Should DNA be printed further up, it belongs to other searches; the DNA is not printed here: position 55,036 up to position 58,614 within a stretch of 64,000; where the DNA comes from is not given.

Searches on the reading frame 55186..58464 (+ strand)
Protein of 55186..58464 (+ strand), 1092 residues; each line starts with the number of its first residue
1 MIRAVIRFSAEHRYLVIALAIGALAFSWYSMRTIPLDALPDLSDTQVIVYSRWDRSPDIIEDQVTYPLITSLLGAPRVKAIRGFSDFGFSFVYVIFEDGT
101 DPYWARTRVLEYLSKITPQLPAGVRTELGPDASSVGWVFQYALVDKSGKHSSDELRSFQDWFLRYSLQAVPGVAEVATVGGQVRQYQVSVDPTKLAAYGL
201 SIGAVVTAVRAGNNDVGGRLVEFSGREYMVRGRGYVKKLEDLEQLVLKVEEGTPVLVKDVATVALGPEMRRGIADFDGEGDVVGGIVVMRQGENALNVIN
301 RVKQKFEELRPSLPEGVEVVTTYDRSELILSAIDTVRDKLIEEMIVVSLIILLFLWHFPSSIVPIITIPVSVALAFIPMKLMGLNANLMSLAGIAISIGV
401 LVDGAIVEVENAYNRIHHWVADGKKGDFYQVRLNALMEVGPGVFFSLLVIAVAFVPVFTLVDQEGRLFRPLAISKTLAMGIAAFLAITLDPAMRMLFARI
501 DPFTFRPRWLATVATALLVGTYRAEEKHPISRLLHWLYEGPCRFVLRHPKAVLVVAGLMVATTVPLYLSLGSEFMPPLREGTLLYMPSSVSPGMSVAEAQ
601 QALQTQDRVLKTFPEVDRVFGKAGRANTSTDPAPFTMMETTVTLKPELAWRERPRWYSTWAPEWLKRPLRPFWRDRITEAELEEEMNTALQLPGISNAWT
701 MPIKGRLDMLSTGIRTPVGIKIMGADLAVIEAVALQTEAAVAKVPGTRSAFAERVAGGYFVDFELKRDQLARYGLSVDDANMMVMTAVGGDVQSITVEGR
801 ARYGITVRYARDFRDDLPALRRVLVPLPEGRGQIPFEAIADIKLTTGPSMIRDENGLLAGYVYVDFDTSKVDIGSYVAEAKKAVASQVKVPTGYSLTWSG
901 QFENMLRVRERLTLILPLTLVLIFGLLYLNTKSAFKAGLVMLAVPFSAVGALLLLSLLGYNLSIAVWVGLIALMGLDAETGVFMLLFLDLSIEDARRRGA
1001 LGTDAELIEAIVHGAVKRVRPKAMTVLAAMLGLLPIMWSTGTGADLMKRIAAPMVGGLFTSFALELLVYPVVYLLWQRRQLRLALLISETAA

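Call 14: search_protein_families(library=pfam, proteins=[window:55186-58464:+], max_evalue=0.001)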
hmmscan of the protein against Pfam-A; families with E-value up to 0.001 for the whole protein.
window:55186-58464:+ (1092 aa): 1 family
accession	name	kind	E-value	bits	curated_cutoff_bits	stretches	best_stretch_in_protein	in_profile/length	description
PF00873.25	ACR_tran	-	3.2e-211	704.3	28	2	6-652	2-628/1021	AcrB/AcrD/AcrF family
